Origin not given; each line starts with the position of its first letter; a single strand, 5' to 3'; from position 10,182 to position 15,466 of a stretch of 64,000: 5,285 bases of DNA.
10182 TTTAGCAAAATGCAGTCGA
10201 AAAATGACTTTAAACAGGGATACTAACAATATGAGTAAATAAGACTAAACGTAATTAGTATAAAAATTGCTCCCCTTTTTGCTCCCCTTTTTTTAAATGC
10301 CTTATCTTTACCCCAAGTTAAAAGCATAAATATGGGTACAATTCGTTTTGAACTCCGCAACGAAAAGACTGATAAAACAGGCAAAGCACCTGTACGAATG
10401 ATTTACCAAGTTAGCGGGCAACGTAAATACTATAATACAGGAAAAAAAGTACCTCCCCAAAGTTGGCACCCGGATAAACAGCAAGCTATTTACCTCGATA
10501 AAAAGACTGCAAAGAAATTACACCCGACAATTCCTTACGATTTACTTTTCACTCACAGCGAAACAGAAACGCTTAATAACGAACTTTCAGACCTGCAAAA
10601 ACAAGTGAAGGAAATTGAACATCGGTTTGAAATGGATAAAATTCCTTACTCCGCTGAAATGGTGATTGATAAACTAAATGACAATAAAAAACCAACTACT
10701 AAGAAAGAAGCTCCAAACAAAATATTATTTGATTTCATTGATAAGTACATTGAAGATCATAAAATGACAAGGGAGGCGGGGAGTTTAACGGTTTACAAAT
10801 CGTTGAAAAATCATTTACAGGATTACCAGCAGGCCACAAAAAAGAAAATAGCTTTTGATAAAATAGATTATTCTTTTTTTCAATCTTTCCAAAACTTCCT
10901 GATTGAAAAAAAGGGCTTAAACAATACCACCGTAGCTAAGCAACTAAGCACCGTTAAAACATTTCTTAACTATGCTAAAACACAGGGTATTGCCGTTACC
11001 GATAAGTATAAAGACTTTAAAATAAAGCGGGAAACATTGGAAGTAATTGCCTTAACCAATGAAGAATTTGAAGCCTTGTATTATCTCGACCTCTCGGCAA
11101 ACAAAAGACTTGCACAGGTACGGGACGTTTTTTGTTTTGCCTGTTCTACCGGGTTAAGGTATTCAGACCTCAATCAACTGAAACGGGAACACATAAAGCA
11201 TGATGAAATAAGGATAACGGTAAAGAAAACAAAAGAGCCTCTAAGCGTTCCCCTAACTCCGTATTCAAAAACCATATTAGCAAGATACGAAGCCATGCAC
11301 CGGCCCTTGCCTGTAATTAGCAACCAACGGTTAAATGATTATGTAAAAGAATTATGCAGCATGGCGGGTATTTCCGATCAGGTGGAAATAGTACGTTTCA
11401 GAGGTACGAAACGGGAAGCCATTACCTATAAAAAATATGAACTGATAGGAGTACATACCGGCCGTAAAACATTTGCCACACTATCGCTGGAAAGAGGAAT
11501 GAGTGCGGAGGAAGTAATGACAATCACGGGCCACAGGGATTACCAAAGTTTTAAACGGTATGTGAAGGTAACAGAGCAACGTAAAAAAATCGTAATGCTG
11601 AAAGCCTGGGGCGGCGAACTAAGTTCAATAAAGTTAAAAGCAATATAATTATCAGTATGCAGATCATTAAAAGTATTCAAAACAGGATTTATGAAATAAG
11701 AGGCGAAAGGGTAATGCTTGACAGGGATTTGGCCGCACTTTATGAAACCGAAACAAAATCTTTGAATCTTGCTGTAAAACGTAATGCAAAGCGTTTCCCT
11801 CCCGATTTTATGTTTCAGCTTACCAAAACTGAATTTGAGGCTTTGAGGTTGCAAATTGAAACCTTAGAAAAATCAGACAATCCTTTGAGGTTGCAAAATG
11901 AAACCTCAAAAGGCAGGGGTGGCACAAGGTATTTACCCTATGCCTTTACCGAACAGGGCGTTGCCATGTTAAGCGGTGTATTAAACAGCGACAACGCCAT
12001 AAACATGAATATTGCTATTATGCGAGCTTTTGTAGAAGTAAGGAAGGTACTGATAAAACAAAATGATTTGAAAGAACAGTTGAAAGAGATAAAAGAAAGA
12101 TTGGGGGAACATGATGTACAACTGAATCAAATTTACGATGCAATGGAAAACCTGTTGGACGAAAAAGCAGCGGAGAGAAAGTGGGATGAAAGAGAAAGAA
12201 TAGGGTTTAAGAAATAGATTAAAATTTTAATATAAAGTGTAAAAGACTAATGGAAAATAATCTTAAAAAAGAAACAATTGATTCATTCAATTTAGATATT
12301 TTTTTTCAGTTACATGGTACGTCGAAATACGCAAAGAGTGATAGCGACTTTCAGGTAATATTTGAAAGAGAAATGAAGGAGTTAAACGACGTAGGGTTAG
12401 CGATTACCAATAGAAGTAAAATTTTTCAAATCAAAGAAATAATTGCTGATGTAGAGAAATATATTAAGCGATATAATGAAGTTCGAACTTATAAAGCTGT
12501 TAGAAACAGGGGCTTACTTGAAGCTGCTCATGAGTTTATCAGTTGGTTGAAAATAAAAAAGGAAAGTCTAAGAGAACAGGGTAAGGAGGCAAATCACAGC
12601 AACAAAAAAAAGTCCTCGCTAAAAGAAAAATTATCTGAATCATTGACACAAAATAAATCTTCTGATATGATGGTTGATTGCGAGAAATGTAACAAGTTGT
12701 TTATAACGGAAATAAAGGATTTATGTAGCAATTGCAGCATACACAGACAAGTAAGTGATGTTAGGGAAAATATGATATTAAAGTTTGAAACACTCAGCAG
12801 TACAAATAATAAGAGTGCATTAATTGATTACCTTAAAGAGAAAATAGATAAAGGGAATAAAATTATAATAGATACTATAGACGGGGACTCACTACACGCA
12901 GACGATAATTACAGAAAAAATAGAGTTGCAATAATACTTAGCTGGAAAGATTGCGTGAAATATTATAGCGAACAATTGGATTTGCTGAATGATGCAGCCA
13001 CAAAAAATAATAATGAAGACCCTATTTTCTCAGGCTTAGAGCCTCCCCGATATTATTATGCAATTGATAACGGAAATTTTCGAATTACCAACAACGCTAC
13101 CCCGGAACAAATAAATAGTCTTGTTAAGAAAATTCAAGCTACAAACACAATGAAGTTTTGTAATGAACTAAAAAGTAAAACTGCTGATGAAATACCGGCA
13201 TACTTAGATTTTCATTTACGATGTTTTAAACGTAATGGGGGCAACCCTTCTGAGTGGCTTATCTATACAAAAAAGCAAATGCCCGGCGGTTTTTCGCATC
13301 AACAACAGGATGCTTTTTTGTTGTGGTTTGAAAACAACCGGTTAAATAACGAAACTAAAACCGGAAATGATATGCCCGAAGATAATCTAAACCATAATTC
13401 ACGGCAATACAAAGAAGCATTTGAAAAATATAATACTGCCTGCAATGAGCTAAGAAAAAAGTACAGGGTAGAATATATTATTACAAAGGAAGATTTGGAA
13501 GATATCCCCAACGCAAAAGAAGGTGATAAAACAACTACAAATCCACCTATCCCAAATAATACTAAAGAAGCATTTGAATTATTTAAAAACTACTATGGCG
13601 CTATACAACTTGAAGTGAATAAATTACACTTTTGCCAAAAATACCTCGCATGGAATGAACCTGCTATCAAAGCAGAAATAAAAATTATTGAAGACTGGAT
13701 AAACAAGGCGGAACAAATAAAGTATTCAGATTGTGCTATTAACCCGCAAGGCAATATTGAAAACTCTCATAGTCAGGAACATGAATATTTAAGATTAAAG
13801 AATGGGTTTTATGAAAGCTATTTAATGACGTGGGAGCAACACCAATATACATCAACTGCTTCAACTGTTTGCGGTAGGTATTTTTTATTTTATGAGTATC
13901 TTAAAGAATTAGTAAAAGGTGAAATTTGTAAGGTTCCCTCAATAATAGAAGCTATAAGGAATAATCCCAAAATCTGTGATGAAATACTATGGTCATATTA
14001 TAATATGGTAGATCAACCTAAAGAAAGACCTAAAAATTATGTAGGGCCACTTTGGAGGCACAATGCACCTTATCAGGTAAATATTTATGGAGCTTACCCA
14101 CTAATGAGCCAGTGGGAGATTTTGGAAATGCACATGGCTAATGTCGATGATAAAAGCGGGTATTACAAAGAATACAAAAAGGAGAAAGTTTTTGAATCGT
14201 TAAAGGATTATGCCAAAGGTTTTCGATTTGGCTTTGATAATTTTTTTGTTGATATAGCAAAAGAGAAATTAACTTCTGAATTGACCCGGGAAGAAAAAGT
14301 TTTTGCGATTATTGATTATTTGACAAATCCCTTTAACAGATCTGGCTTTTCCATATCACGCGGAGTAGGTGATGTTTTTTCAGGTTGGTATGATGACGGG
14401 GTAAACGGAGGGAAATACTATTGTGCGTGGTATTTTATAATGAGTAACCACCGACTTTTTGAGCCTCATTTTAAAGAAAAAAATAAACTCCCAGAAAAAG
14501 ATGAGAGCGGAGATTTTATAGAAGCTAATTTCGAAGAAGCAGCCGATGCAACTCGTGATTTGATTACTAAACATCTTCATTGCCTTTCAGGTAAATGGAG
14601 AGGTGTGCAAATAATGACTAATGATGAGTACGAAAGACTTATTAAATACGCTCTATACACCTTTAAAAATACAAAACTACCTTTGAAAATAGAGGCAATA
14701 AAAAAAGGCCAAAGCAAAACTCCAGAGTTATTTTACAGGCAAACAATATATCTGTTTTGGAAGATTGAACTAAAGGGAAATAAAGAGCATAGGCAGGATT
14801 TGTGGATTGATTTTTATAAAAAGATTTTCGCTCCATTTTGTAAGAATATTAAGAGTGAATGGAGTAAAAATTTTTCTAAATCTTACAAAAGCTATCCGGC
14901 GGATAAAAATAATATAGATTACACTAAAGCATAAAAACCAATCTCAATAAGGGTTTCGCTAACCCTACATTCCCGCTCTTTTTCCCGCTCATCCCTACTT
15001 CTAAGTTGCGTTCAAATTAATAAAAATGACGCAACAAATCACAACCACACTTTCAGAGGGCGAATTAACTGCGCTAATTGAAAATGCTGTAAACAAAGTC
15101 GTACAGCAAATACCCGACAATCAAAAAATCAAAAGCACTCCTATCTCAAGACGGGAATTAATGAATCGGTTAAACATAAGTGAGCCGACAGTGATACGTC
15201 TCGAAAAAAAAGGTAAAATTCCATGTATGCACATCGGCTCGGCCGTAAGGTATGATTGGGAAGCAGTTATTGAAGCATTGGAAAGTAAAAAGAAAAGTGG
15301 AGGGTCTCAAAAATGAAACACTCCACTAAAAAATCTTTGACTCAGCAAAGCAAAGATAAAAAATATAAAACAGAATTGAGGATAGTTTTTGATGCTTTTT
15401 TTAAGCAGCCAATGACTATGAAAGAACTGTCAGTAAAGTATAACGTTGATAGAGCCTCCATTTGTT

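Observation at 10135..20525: tRNA-Ser-integrated ~10.4 kb element with satellite/PICI-like replication module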

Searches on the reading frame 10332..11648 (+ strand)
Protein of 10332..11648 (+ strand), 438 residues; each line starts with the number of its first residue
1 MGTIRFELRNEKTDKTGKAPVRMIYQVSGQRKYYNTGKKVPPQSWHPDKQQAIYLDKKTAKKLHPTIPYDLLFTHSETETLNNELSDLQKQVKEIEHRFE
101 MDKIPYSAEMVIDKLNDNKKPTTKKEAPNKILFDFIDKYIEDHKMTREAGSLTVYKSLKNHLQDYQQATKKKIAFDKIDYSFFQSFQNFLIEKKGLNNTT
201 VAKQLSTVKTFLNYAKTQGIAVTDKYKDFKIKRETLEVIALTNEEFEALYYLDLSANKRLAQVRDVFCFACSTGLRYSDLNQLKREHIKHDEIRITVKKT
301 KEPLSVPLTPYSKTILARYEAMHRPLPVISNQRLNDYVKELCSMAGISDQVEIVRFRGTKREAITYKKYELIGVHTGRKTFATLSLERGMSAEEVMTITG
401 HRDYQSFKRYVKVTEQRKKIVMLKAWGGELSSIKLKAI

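Call 7: search_protein_families(library=pfam, proteins=[window:10332-11648:+], max_evalue=0.01)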
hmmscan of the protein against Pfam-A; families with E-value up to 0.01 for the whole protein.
window:10332-11648:+ (438 aa): 4 families
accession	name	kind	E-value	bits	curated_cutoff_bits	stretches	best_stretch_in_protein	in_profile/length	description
PF13102.12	Phage_int_SAM_5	-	1.8e-19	70.4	22.3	1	132-231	2-98/98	Phage integrase SAM-like domain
PF00589.27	Phage_integrase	-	1.8e-13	51.1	27.1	1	241-416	3-171/172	Phage integrase family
PF17293.8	Arm-DNA-bind_5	-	9e-07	29.8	22.6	1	7-110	2-85/87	Arm DNA-binding domain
PF02899.23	Phage_int_SAM_1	-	9.8e-05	23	22.3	1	137-219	2-83/83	Phage integrase, N-terminal SAM-like domain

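Call 8: search_protein_families(library=phrogs, proteins=[window:10332-11648:+], max_evalue=0.01)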
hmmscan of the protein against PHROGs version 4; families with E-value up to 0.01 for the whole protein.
window:10332-11648:+ (438 aa): 3 families
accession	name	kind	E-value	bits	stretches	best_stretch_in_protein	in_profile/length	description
phrog_1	-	integration and excision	3e-34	120.2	1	114-426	157-447/611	integrase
phrog_216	-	integration and excision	1.4e-23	84.4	1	202-424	16-235/301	integrase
phrog_7685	-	integration and excision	1.7e-05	25.5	1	364-419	169-229/240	integrase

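Call 13: search_protein_families(library=ncbifam, proteins=[window:10332-11648:+], max_evalue=0.01)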
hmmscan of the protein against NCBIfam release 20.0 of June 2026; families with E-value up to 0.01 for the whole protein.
window:10332-11648:+ (438 aa): 6 families
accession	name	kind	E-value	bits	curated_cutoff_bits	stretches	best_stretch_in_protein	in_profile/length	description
TIGR02224.1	recomb_XerC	equivalog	4.9e-19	68.8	335.15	1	138-421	2-285/295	tyrosine recombinase XerC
TIGR02225.1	recomb_XerD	equivalog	9.6e-19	67.8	329.6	1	138-421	2-282/290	site-specific tyrosine recombinase XerD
NF040815.2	recomb_XerA_Arch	equivalog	4.4e-15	55.9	220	1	139-419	3-260/263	site-specific tyrosine recombinase/integron integrase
NF001399.0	PRK00283.1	subfamily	7.5e-15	54.9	279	1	135-422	8-292/300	tyrosine recombinase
NF002331.0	PRK01287.1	subfamily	4.3e-06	25.9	371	1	129-416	23-315/365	site-specific tyrosine recombinase XerC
TIGR02249.1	integrase_gron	subfamily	5.8e-05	22.6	265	1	370-420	257-307/315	integron integrase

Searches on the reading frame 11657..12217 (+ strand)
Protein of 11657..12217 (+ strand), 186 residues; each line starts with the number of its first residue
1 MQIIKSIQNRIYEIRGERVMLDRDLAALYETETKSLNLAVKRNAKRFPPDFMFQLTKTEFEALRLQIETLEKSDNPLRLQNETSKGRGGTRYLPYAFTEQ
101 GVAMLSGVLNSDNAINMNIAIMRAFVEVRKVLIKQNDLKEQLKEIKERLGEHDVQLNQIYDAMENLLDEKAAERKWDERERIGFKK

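Call 7: search_protein_families(library=pfam, proteins=[window:11657-12217:+], max_evalue=0.01)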
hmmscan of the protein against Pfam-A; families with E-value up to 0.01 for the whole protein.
window:11657-12217:+ (186 aa): 2 families
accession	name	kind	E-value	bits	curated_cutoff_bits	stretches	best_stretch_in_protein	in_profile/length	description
PF10543.14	ORF6N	-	3.7e-35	120.5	27.8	1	9-108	1-86/86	ORF6N domain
PF06428.16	Sec2p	-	0.0025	18.2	28.5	1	122-172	39-89/92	GDP/GTP exchange factor Sec2p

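Call 8: search_protein_families(library=phrogs, proteins=[window:11657-12217:+], max_evalue=0.01)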
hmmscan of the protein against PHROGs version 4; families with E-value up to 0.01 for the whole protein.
window:11657-12217:+ (186 aa): 7 families
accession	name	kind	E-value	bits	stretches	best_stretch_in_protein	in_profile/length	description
phrog_4792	-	transcription regulation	8.5e-30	105.3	1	2-179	8-171/268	anti-repressor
phrog_373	-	transcription regulation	9.5e-07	29.4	1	4-169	84-230/373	anti-repressor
phrog_1726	-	transcription regulation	2e-06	28.8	1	5-172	4-166/264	anti-repressor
phrog_1760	-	transcription regulation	2.8e-05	24.8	1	12-117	13-107/232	anti-repressor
phrog_7755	-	transcription regulation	6.4e-05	23.5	1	6-169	121-258/282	anti-repressor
phrog_2379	-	transcription regulation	0.00075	20.3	1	22-116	23-106/187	anti-repressor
phrog_518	-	transcription regulation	0.0011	19.6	1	66-143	43-123/268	Rha-like transcriptional regulator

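Call 13: search_protein_families(library=ncbifam, proteins=[window:11657-12217:+], max_evalue=0.01)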
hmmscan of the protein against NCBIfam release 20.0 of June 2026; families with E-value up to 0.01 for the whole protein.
window:11657-12217:+ (186 aa): 0 families

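Call 89: search_protein_families(library=padloc, proteins=[window:11657-12217:+], max_evalue=0.01)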
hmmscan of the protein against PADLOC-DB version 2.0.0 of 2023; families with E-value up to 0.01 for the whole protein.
window:11657-12217:+ (186 aa): 3 families
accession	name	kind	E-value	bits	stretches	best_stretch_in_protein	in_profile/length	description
PDLC04869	PDC-S05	-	1.2e-56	190.2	1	5-166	15-167/306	-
PDLC04856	PDC-S05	-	3.6e-56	187.7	1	5-177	10-168/177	-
PDLC04849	PDC-S05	-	1.6e-35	120.5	1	4-171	7-155/183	-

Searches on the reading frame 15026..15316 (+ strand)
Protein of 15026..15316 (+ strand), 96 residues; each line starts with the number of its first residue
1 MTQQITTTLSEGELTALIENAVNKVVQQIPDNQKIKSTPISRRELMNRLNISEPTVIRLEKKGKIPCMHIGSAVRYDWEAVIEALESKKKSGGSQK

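Call 7: search_protein_families(library=pfam, proteins=[window:15026-15316:+], max_evalue=0.01)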
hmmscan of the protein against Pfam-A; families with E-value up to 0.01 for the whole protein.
window:15026-15316:+ (96 aa): 1 family
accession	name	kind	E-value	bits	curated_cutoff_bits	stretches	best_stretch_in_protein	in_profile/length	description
PF12728.13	HTH_17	-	1.8e-06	28.5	27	1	44-88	6-50/51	Helix-turn-helix domain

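Call 8: search_protein_families(library=phrogs, proteins=[window:15026-15316:+], max_evalue=0.01)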
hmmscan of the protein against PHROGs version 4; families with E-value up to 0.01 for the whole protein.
window:15026-15316:+ (96 aa): 7 families
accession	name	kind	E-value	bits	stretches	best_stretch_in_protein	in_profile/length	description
phrog_668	-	DNA, RNA and nucleotide metabolism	7.8e-07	29.9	1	13-92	38-117/181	HTH DNA binding protein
phrog_66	-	integration and excision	1.5e-06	29.1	1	22-91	76-149/412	excisionase and transcriptional regulator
phrog_7735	-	integration and excision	1.9e-05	25.9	1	40-88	6-53/99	excisionase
phrog_10458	-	unknown function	0.00014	23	1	6-63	4-63/91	-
phrog_57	-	head and packaging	0.00044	21.1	1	36-92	9-66/199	terminase small subunit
phrog_5238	-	unknown function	0.00096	20.4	1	16-89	13-84/85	-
phrog_4909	-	unknown function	0.0023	19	1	50-85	28-65/69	-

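Call 13: search_protein_families(library=ncbifam, proteins=[window:15026-15316:+], max_evalue=0.01)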
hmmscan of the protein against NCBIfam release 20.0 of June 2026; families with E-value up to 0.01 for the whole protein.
window:15026-15316:+ (96 aa): 1 family
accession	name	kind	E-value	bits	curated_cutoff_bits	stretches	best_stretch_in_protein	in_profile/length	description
TIGR01764.1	excise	domain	0.00027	21.3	28.8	1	43-86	5-48/49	excisionase family DNA-binding protein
